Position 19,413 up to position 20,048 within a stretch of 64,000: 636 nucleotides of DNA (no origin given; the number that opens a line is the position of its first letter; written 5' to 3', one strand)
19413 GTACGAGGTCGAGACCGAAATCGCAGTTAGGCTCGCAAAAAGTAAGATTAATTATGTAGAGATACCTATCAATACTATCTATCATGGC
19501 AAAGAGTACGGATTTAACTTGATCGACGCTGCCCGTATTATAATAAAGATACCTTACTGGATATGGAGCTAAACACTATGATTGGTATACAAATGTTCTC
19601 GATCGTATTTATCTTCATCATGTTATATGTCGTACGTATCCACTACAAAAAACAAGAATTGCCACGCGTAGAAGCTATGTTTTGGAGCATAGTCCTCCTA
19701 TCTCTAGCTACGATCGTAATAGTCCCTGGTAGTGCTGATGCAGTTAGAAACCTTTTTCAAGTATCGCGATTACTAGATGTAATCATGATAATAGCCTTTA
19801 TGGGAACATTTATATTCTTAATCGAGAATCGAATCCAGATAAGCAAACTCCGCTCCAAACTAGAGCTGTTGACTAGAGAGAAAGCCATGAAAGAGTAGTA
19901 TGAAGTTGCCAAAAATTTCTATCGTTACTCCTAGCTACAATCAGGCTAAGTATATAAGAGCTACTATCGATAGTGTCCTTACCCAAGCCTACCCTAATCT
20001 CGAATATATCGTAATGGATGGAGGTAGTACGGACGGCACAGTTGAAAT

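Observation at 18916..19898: Dpm1/GtrB-like GT2 plus small DUF2304-like membrane partner: candidate lipid-linked sugar donor module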

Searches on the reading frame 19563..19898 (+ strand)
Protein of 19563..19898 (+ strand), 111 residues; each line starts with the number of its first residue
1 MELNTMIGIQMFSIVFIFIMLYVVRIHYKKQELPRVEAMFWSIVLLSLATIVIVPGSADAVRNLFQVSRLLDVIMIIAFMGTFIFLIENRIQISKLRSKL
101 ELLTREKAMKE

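Call 3: search_protein_families(library=pfam, proteins=[window:19563-19898:+], max_evalue=0.01)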
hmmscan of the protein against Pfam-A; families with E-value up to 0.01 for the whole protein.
window:19563-19898:+ (111 aa): 1 family
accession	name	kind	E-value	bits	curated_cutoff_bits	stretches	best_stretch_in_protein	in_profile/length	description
PF10066.14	DUF2304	-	1.2e-15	58.1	25.5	1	9-111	2-104/106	Uncharacterized conserved protein (DUF2304)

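Call 4: search_protein_families(library=ncbifam, proteins=[window:19563-19898:+], max_evalue=0.01)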
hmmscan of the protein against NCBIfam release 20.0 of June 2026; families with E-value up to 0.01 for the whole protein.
window:19563-19898:+ (111 aa): 0 families

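Call 11: search_solved_structures(query=window:19563-19898:+, max_evalue=10, show_alignments=2)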
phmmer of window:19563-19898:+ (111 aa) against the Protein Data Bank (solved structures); distinct sequences matched with E-value up to 10: 4.
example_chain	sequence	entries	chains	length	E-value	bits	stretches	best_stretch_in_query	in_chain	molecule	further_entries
9lfa_A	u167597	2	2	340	0.17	15.4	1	33-80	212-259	B1 bradykinin receptor,Kappa-type opioid receptor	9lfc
9w3k_A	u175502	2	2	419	1.1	12.9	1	38-78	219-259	G-protein coupled receptor 151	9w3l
8ybq_A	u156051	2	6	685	2.6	11.6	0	34-98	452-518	BCCT family transporter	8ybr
7dtd_A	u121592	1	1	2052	8.3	10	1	32-99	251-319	Sodium channel protein type 1 subunit alpha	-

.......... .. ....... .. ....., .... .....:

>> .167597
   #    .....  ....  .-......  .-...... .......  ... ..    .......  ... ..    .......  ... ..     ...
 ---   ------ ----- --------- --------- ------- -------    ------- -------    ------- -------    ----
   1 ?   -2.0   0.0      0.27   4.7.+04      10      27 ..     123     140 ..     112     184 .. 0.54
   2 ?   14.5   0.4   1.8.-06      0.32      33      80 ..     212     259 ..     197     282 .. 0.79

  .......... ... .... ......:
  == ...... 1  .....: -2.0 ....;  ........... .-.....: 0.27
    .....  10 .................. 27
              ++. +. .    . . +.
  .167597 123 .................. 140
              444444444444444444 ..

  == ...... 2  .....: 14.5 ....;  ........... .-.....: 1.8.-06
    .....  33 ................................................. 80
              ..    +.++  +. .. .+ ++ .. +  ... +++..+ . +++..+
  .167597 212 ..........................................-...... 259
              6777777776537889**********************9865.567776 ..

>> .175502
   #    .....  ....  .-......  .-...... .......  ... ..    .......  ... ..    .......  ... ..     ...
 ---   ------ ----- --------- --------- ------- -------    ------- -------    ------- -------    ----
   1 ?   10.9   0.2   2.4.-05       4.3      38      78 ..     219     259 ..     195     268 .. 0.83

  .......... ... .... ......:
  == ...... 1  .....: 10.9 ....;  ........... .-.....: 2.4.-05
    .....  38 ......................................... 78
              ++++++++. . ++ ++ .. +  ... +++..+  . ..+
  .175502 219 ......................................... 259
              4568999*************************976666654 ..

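Call 13: find_homologous_proteins(query=window:19563-19898:+)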
Query window:19563-19898:+ (111 aa): 108 proteins with E <= 0.001 among 111 candidates.
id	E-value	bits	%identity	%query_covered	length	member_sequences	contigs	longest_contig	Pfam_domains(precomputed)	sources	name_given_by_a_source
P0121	1.6e-58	213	97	100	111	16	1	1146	PF10066.15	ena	-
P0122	4.2e-56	205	99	95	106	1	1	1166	PF10066.15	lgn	-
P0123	5.0e-55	201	97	95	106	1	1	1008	PF10066.15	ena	-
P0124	5.9e-49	182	87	95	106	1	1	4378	PF10066.15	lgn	-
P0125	6.2e-44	166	76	96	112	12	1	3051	PF10066.15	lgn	-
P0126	1.5e-42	161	88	83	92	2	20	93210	PF10066.15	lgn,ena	-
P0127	1.5e-42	161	74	95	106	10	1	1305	PF10066.15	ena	-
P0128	3.3e-41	157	71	95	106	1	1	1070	PF10066.15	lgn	-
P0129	6.2e-38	147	73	95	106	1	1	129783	PF10066.15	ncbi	-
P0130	4.9e-37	144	71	95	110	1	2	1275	PF10066.15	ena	-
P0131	1.0e-36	143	70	95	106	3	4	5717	PF10066.15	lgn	-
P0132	2.1e-36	142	70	95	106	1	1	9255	PF10066.15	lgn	-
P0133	4.6e-36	141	69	95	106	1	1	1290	PF10066.15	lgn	-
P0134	5.0e-36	141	70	95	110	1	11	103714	PF10066.15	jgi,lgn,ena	jgi:hypothetical protein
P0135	5.9e-36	140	70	95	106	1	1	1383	PF10066.15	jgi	jgi:hypothetical protein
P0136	9.6e-36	140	69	95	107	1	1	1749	PF10066.15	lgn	-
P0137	1.6e-35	139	69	95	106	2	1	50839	PF10066.15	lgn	-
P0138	1.7e-35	139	68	95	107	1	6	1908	PF10066.15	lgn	-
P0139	1.9e-35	139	67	95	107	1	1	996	PF10066.15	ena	-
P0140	1.9e-35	139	69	95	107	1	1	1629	PF10066.15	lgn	-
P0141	2.2e-35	138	65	95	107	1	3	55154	PF10066.15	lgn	-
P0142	3.0e-35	138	68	95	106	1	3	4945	PF10066.15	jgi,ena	-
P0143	3.6e-35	138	70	95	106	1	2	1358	PF10066.15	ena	-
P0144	4.0e-35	138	67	95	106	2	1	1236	PF10066.15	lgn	-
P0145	4.2e-35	138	68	95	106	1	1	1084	PF10066.15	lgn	-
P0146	4.4e-35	138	66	95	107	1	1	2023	PF10066.15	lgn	-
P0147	5.3e-35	137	68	95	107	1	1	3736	PF10066.15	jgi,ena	-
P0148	5.7e-35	137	70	95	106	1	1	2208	PF10066.15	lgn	-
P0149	6.1e-35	137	66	95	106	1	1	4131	PF10066.15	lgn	-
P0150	6.8e-35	137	67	95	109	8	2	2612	PF10066.15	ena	-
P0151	7.6e-35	137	68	95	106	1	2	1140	PF10066.15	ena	-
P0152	7.7e-35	137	67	95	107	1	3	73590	PF10066.15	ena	-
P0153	7.8e-35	137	69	94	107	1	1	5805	PF10066.15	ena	-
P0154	1.4e-34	136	65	95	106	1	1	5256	PF10066.15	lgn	-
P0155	2.1e-34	135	68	94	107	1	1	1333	PF10066.15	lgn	-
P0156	2.3e-34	135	68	93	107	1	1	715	PF10066.15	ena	-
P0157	2.4e-34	135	67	95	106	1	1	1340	PF10066.15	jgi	jgi:hypothetical protein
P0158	2.7e-34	135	68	95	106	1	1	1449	PF10066.15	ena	-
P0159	3.2e-34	135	67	94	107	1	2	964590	PF10066.15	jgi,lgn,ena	jgi:hypothetical protein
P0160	4.1e-34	134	63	95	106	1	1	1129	PF10066.15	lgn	-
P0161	4.7e-34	134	66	95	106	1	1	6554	PF10066.15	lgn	-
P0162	4.9e-34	134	68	94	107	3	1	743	PF10066.15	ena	-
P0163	4.9e-34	134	66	95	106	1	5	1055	PF10066.15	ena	-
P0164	5.7e-34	134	67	95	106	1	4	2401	PF10066.15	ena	-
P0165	6.0e-34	134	64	95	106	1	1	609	PF10066.15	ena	-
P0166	6.6e-34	134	67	95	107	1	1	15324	PF10066.15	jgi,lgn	jgi:hypothetical protein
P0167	7.2e-34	134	68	95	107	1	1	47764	PF10066.15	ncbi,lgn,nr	ncbi:DUF2304 family protein [Candidatus Woesebacteria bacterium]|nr:DUF2304 family protein [Candidat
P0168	7.2e-34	134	64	100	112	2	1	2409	PF10066.15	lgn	-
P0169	7.8e-34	134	67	94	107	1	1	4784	PF10066.15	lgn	-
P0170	8.1e-34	133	67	94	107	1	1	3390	PF10066.15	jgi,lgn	jgi:hypothetical protein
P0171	1.0e-33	133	65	95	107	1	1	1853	PF10066.15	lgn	-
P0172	1.1e-33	133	69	94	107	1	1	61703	PF10066.15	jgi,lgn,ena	-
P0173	1.1e-33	133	66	95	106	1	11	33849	PF10066.15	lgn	-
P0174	1.1e-33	133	66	95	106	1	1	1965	PF10066.15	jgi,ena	-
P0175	1.2e-33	133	64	100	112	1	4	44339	PF10066.15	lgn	-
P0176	1.3e-33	133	63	95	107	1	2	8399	PF10066.15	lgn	-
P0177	1.5e-33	133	66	95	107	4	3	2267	PF10066.15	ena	-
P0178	2.5e-33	132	67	95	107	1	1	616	PF10066.15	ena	-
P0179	2.6e-33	132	67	94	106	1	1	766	PF10066.15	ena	-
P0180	2.8e-33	132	67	95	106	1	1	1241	PF10066.15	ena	-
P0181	2.8e-33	132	64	94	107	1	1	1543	PF10066.15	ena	-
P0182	4.1e-33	131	66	94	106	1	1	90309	PF10066.15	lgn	-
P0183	5.0e-33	131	66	95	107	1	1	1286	PF10066.15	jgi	jgi:hypothetical protein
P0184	5.1e-33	131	63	95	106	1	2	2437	PF10066.15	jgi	-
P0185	5.6e-33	131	64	95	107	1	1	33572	PF10066.15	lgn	-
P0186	6.2e-33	131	64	95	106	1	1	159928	PF10066.15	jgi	-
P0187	8.5e-33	130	66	94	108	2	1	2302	PF10066.15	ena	-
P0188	9.9e-33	130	63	94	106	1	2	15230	PF10066.15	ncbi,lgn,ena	-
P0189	1.0e-32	130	62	95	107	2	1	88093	PF10066.15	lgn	-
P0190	1.1e-32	130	61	95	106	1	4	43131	PF10066.15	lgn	-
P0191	1.5e-32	129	60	95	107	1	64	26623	PF10066.15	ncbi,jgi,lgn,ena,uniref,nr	ncbi:hypothetical protein COT54_01305 [Candidatus Collierbacteria bacterium CG09_land_8_20_14_0_10_4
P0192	1.9e-32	129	62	95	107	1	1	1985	PF10066.15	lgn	-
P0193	2.1e-32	129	64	95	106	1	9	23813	PF10066.15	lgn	-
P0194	2.4e-32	129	65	95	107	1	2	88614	PF10066.15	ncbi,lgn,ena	-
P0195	2.6e-32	129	62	95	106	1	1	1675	PF10066.15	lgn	-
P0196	2.8e-32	129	67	95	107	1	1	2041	PF10066.15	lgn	-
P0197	3.8e-32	128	61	94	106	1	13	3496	PF10066.15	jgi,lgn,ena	-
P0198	3.8e-32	128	66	95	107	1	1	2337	PF10066.15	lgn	-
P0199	4.1e-32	128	60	94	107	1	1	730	PF10066.15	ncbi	-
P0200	4.4e-32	128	64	95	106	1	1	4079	PF10066.15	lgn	-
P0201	4.5e-32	128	62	95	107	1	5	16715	PF10066.15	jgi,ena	-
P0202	8.2e-32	127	64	94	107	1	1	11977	PF10066.15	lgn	-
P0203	9.7e-32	127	68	95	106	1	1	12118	PF10066.15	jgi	jgi:hypothetical protein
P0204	1.2e-31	127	62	95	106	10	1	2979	PF10066.15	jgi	-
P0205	1.7e-31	126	62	95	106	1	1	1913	PF10066.15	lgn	-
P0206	2.0e-31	126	62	95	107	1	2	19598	PF10066.15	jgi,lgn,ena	-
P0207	6.0e-31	124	61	93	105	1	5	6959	PF10066.15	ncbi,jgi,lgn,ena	-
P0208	8.9e-31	124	60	95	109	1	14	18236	PF10066.15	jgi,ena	-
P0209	1.3e-30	123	61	95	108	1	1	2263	PF10066.15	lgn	-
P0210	1.4e-30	123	58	95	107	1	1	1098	PF10066.15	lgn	-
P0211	2.1e-30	123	68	83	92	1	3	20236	PF10066.15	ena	-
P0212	3.3e-30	122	71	81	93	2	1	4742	PF10066.15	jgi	jgi:hypothetical protein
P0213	3.7e-30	122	67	83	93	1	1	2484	PF10066.15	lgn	-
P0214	5.3e-30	121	57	95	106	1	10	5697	PF10066.15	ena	-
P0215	7.1e-30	121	62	95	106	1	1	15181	PF10066.15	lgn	-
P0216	1.1e-29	120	58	95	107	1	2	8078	PF10066.15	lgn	-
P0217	1.9e-29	120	67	82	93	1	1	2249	PF10066.15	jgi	jgi:hypothetical protein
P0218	2.0e-29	119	56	95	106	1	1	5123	PF10066.15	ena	-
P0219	3.5e-29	119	67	83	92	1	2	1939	PF10066.15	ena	-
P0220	5.2e-28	115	64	83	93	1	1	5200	PF10066.15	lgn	-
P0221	6.9e-28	114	56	95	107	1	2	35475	PF10066.15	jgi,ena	-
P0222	8.9e-28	114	59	95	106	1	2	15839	PF10066.15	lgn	-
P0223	1.0e-27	114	66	81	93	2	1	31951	PF10066.15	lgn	-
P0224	5.1e-27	112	62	83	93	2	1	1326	PF10066.15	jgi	jgi:hypothetical protein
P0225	2.2e-26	110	57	95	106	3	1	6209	PF10066.15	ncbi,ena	-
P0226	2.5e-26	109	58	95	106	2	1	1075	PF10066.15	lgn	-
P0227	5.3e-26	108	63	81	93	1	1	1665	PF10066.15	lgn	-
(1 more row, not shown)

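Call 19: find_related_loci(query=A1, collection=genome_contigs, flank=6000)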
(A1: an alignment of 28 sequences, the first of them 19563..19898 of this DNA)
Query A1 (111 aa) in genome_contigs; peptide patterns used: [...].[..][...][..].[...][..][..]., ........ (x = any residue, [..] = any of these).
37 stretches matched a pattern; 14 encode a relative of the query (tblastn E <= 1e-3); 14 distinct loci.
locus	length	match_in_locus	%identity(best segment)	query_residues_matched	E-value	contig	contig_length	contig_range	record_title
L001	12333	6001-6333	92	1-111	7e-66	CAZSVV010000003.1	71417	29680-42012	MAG TPA_asm: uncultured Pseudomonadales bacterium isolate SRP219642_co6_386 genome assembly, contig: NODE_197_length_714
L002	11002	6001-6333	91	1-111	6e-65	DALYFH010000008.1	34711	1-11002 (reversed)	MAG TPA_asm: Candidatus Woesebacteria bacterium isolate CTOTU14276 NODE_204_length_34711_cov_5.438827, whole genome shot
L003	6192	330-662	91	1-111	6e-65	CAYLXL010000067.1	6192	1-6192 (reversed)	MAG TPA_asm: uncultured Gammaproteobacteria bacterium isolate SRP219642_co7_536 genome assembly, contig: NODE_19602_leng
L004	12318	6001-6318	74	6-111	2e-50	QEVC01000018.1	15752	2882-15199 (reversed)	MAG: Candidatus Microgenomates bacterium isolate GWF J3_scaffold_3031, whole genome shotgun sequence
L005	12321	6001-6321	78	5-111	8e-48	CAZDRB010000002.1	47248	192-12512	MAG TPA_asm: uncultured Pseudomonadales bacterium isolate SRP093185_co1_60 genome assembly, contig: NODE_311_length_4724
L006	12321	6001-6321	72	5-111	2e-47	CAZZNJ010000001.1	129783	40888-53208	MAG TPA_asm: uncultured Pseudomonadales bacterium isolate SRP170004_co1_572 genome assembly, contig: NODE_141_length_129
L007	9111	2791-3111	68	5-111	4e-44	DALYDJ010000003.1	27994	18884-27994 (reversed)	MAG TPA_asm: Candidatus Woesebacteria bacterium isolate CTOTU14224 NODE_355_length_27994_cov_3.714342, whole genome shot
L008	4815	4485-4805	57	5-111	1e-38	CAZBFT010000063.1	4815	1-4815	MAG TPA_asm: uncultured Pseudomonadales bacterium isolate SRP050083_co7_41 genome assembly, contig: NODE_21886_length_48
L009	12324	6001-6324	58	4-111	1e-38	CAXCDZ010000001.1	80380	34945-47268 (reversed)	MAG TPA_asm: uncultured bacterium isolate SRR3724533_concoct_107 genome assembly, contig: ERZ4200974.167, whole genome s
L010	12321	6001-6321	56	5-111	5e-38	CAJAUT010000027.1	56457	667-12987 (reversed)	uncultured bacterium isolate Loc080925-6m_bin-0061 genome assembly, contig: bin-0061:27/34, whole genome shotgun sequenc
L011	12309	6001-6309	38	9-111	8e-18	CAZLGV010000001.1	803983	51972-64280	MAG TPA_asm: uncultured Gammaproteobacteria bacterium isolate SRP269290_co2_1 genome assembly, contig: NODE_1_length_803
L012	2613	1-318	35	6-111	7e-17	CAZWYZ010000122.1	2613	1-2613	MAG TPA_asm: uncultured Pseudomonadales bacterium isolate SRP286056_co1_495 genome assembly, contig: NODE_70187_length_2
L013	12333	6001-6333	36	1-111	5e-16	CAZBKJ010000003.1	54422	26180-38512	MAG TPA_asm: uncultured Pseudomonadales bacterium isolate SRP286056_co1_272 genome assembly, contig: NODE_575_length_544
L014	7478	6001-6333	32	1-111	9e-15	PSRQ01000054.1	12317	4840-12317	MAG: Candidatus Cerribacteria bacterium 'Amazon FNV 2010 28 9' contig_75_39898212_length_12317_multi_3_in_1_out_0, whole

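Call 37: search_protein_representatives(alignment_id=A1)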
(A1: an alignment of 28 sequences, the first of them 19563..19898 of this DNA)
Query: 28 sequences, 106 profile positions. Proteins with E-value up to 0.001 (for the whole library): 375; up to 1e-10: 51; up to 1e-30: 3. The best 150 are listed.
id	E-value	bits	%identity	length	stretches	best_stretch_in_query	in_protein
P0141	1.2e-49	183.0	-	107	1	1-105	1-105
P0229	2.3e-34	133.9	-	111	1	1-105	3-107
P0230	4.0e-31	123.5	-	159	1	1-79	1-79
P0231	5.5e-20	87.7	-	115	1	4-105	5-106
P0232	4.1e-19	84.9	-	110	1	1-105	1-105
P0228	3.0e-18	82.1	-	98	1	1-53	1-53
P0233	3.5e-17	78.6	-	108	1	1-105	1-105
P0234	3.3e-16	75.5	-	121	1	1-105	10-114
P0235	1.1e-15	73.8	-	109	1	2-105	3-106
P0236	2.5e-15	72.7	-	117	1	2-104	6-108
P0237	6.9e-15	71.3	-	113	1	1-105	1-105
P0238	1.4e-14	70.2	-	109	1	1-105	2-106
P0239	3.4e-14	69.0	-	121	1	2-105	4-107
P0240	3.5e-14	69.0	-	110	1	1-105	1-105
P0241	4.0e-14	68.8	-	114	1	2-104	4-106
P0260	4.1e-12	62.3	-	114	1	2-105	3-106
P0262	6.3e-12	61.7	-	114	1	2-105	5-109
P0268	1.6e-11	60.4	-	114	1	2-105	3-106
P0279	1.3e-10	57.5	-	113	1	2-105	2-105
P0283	2.0e-10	56.9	-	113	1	2-105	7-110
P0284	2.3e-10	56.7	-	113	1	1-103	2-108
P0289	3.3e-10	56.2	-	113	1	2-105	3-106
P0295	5.2e-10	55.6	-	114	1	2-103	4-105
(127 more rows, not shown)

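Call 39: predict_structure(alignment_id=A1)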
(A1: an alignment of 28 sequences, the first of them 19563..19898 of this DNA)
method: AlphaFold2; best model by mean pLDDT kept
length: 111 residues; sequences in the alignment: 28
mean_pLDDT: 79.5   pTM: 0.60
mean pLDDT of the five models: 79.5, 78.7, 76.9, 75.3, 70.7
residues with pLDDT >= 90: 5; 70-90: 90; 50-70: 15; < 50: 1
segments of 3 or more residues with pLDDT < 50: none
pLDDT, mean of each block of 10 residues (from residue 1): 63 84 85 81 87 75 70 75 82 86 88 58
secondary structure, 60 per line:
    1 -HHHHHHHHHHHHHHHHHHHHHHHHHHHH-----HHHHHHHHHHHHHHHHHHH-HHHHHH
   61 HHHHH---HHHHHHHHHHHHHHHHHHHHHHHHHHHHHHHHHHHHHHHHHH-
elements in order: H2-29 H35-53 H55-65 H69-110

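Call 51: list_cluster_members(proteins=[P0237, P0241, P0260, P0262, P0268, P0279, P0283, P0284, P0289, P0295])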
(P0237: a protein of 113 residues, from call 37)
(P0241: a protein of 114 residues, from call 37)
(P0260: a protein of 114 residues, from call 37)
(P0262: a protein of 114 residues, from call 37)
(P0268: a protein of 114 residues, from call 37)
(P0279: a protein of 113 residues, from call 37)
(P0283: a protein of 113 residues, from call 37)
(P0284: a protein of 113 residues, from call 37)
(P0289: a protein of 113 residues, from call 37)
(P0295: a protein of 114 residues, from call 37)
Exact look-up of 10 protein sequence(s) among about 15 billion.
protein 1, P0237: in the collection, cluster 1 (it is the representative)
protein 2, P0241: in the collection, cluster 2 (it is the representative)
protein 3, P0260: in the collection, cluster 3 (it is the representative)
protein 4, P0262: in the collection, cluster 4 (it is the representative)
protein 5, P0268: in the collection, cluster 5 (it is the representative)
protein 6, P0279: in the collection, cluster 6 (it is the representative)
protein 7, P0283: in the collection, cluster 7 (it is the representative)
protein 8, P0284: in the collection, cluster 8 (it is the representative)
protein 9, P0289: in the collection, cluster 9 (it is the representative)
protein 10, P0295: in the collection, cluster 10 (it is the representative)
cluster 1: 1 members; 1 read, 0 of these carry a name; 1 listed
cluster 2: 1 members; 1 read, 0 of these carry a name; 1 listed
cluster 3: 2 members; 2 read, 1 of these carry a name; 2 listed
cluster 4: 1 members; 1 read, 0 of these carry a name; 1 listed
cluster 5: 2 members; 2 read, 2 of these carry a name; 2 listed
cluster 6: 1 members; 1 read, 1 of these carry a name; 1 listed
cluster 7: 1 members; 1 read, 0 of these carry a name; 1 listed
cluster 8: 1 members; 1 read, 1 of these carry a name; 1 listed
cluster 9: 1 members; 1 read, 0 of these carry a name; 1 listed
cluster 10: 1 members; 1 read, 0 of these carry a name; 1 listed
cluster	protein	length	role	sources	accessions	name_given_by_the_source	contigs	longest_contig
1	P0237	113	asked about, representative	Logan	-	-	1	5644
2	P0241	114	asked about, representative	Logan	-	-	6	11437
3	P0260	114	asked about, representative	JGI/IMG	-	-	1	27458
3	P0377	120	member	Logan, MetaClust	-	\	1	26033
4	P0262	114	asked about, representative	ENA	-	-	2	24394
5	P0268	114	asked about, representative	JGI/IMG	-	hypothetical protein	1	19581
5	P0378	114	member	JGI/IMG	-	hypothetical protein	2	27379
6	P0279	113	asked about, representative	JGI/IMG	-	hypothetical protein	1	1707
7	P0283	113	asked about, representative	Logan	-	-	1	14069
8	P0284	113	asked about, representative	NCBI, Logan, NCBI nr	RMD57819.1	DUF2304 domain-containing protein [Candidatus Woesearchaeota archaeon] | MAG: DUF2304 domain-containing protein [Candidatus Woesearchaeota archaeon]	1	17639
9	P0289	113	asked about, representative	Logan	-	-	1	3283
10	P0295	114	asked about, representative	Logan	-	-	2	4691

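Call 53: search_protein_families(library=pfam, proteins=[window:19578-19898:+], max_evalue=1)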
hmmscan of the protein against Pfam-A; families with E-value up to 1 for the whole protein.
window:19578-19898:+ (106 aa): 10 families
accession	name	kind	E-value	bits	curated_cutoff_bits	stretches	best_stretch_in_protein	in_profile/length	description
PF10066.14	DUF2304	-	1e-15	58.3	25.5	1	4-106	2-104/106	Uncharacterized conserved protein (DUF2304)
PF04987.19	PigN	-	0.017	14.4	25.4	1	5-84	142-216/456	Phosphatidylinositolglycan class N (PIG-N)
PF16401.11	DUF5009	-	0.025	14.4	25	1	6-84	121-199/260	Domain of unknown function (DUF5009)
PF09586.16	YfhO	-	0.068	12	28.5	1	7-102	371-460/835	Bacterial membrane protein YfhO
PF04342.18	DMT_6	-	0.071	13.8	25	1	4-95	4-94/104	Putative member of DMT superfamily (DUF486)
PF25323.1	6TM_PilS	-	0.071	13.2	27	1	6-75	19-95/189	PilS-like transmembrane domain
PF03189.18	Otopetrin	-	0.12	11.6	27.8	1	2-83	238-323/434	Otopetrin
PF06736.16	TMEM175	-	0.2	12.6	25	0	6-50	44-88/88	Endosomal/lysosomal potassium channel TMEM175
PF04932.20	Wzy_C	-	0.27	11.4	31.7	1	9-62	20-69/149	O-Antigen ligase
PF06305.16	LapA_dom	-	0.28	11.6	28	1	71-102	32-63/64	Lipopolysaccharide assembly protein A domain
